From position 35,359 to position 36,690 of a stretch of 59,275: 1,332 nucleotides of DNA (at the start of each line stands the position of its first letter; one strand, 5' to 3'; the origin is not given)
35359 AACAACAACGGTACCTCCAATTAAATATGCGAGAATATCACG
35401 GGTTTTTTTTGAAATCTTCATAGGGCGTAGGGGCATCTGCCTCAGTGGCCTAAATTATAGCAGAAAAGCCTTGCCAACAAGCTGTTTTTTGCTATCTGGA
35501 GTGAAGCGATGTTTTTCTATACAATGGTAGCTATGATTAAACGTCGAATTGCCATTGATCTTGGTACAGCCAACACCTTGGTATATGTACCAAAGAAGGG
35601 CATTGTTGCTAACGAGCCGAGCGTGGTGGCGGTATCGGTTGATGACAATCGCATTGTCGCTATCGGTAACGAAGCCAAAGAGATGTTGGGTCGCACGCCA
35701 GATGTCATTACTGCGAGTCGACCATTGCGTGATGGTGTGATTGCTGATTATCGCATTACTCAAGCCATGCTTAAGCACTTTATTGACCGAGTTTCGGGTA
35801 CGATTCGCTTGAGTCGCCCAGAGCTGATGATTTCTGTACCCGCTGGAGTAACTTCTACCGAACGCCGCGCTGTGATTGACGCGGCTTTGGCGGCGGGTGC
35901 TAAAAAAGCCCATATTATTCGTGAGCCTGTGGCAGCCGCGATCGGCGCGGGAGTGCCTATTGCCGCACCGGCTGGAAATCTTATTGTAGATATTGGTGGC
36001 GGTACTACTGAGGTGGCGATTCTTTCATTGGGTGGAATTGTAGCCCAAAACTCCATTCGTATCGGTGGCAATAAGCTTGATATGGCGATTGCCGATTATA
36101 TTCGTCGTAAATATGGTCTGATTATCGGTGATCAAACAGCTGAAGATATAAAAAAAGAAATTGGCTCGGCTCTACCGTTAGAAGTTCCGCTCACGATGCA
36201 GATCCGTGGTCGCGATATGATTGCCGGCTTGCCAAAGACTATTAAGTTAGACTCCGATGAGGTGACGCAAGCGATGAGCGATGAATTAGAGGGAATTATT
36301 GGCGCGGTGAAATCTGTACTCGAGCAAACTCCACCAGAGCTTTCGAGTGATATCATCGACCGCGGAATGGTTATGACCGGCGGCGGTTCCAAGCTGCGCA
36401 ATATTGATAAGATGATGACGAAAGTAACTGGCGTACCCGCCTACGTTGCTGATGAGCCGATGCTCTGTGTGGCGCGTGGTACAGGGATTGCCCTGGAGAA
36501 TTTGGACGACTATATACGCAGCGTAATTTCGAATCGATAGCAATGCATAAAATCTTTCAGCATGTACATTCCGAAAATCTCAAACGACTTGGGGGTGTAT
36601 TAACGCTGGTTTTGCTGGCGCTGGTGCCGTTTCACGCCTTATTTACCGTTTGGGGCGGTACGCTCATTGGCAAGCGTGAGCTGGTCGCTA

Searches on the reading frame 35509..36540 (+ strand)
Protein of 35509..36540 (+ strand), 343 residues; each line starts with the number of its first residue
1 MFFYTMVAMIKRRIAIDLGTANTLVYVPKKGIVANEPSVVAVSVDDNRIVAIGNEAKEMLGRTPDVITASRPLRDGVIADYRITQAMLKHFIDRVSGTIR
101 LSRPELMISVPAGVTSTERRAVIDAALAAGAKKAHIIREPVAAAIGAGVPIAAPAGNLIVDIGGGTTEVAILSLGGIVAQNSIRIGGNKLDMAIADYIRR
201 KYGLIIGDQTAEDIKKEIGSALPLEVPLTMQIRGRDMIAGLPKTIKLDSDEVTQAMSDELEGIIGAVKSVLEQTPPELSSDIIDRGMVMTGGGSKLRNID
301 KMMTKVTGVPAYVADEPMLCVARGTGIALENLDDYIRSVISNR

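Call 35: search_protein_families(library=pfam, proteins=[window:35509-36540:+], max_evalue=0.0001)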
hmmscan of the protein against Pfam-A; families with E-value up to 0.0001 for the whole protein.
window:35509-36540:+ (343 aa): 5 families
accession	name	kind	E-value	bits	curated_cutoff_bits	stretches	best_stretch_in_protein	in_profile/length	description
PF06723.19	MreB_Mbl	-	9.4e-136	452.4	27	1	12-334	2-324/327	MreB/Mbl protein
PF00012.26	HSP70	-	1.5e-15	56.9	20.6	1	83-327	113-370/599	Hsp70 protein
PF14450.12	FtsA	-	2.7e-13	50.8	31.8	1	159-322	2-125/127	Cell division protein FtsA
PF00022.25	Actin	-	3.3e-08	33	27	1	36-201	30-190/410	Actin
PF25216.1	Volactin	-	2.7e-05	24.3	35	0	40-324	49-316/321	Volactin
